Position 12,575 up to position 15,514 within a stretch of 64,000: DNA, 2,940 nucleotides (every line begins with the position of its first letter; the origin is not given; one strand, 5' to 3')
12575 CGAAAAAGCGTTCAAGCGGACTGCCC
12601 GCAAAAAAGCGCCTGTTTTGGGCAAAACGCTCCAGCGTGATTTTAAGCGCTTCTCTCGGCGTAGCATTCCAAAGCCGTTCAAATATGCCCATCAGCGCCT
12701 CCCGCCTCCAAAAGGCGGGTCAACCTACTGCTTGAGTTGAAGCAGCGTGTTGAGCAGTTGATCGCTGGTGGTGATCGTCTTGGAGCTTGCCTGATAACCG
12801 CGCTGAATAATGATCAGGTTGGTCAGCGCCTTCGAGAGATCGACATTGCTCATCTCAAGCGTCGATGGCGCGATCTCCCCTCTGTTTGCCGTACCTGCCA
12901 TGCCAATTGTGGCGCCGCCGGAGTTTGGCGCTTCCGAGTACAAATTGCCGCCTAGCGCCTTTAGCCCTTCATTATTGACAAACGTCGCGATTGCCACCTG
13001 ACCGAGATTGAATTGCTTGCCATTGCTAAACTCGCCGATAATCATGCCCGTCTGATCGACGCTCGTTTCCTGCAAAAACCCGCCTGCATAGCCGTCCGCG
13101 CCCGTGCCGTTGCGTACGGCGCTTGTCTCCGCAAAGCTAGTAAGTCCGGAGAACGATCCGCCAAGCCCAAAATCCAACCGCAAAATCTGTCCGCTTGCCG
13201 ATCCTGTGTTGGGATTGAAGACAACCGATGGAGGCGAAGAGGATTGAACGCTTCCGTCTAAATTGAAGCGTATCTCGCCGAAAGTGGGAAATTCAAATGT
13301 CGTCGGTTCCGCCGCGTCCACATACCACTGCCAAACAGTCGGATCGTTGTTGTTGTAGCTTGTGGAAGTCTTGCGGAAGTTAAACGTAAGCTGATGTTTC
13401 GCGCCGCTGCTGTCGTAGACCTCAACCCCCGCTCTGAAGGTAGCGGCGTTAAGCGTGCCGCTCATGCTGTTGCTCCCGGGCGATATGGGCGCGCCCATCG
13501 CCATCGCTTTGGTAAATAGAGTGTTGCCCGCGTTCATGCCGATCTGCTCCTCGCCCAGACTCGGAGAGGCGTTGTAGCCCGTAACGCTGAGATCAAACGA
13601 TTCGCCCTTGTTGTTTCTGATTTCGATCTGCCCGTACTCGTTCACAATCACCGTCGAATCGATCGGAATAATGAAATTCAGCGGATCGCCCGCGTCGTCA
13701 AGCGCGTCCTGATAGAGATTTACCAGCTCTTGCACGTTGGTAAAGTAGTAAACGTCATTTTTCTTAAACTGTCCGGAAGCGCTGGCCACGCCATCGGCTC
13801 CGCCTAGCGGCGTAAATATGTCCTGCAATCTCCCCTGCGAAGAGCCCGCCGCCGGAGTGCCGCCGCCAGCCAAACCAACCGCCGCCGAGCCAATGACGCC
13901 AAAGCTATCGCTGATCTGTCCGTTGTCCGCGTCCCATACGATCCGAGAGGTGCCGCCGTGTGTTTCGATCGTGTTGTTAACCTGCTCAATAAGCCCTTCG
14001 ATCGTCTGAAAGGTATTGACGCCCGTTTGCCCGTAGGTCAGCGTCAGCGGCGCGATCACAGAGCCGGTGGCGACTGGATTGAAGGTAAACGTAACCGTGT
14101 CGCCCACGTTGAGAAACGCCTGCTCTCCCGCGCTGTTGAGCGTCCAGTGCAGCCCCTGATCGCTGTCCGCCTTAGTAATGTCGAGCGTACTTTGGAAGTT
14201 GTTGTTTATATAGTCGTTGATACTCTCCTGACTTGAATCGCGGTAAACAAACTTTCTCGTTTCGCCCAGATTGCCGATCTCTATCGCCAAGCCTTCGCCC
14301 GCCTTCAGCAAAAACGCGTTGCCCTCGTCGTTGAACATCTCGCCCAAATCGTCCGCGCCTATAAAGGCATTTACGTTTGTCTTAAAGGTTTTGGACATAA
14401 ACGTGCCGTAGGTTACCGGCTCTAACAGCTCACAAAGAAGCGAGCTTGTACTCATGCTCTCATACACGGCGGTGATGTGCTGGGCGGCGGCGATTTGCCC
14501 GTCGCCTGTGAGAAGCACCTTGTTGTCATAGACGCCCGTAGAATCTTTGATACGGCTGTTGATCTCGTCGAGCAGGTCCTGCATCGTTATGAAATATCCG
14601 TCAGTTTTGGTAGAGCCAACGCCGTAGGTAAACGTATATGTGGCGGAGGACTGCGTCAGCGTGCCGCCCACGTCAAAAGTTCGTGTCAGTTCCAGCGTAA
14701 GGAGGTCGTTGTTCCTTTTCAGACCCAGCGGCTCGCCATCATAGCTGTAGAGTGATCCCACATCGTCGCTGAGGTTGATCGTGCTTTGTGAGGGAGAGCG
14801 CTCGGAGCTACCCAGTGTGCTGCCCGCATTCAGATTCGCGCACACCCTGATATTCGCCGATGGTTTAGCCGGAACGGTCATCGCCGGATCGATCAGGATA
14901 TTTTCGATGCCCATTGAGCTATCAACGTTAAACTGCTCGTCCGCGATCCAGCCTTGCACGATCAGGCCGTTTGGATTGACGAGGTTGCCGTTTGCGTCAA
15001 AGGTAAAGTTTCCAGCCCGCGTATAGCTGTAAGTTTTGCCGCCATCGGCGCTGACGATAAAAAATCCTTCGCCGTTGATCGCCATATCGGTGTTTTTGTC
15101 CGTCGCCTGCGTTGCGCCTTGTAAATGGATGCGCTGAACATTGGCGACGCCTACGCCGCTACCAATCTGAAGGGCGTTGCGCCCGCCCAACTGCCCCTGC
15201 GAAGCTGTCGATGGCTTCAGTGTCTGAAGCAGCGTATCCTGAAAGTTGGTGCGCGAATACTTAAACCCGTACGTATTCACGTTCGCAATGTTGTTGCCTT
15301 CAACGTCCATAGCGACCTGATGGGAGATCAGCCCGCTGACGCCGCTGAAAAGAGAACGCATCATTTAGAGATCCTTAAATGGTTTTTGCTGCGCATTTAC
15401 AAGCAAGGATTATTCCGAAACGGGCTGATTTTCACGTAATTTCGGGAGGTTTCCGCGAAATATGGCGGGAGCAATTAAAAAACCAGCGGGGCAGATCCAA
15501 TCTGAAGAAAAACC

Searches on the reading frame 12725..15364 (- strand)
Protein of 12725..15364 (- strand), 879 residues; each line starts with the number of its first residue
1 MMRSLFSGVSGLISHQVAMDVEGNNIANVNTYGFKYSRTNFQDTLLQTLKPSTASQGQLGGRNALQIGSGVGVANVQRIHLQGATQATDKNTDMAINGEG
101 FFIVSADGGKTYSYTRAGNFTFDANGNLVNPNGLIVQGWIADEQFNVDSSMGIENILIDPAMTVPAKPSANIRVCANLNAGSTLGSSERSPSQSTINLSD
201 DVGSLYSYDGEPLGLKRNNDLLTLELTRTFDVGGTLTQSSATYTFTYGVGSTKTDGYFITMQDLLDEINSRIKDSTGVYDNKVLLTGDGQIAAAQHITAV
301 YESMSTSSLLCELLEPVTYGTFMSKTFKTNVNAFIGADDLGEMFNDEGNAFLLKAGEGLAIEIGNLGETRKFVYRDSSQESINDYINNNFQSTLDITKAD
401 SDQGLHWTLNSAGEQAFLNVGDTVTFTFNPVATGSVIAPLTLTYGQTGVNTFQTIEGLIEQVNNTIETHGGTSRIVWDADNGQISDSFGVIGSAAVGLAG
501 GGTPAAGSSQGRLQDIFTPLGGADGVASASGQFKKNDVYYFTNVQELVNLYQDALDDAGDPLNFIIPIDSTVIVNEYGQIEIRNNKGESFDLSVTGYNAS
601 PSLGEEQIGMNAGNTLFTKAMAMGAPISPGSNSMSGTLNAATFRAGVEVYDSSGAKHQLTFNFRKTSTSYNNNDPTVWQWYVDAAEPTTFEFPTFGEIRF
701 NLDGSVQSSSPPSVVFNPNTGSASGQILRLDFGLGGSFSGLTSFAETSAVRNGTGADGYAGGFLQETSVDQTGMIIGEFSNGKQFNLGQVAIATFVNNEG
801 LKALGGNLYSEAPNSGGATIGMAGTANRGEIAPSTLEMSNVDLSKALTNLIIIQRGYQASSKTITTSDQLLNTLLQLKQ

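Call 37: search_protein_families(library=pfam, proteins=[window:12725-15364:-], max_evalue=0.000001)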
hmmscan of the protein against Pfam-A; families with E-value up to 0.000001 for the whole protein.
window:12725-15364:- (879 aa): 4 families
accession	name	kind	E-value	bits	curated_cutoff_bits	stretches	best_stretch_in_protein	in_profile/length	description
PF06429.18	Flg_bbr_C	-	4.2e-15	55.4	23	1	835-877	4-46/46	Flagellar basal body rod FlgEFG protein C-terminal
PF22692.1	LlgE_F_G_D1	-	2e-14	53.9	27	1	95-155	1-44/64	Flagellar hook protein FlgE/F/G D1 domain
PF07559.19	FlgE_D2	-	3.1e-10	41.1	22.7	1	642-759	21-142/142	Flagellar basal body protein FlaE D2 domain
PF00460.25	Flg_bb_rod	-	1.6e-07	31.6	20.7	1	8-35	4-31/31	Flagella basal body rod protein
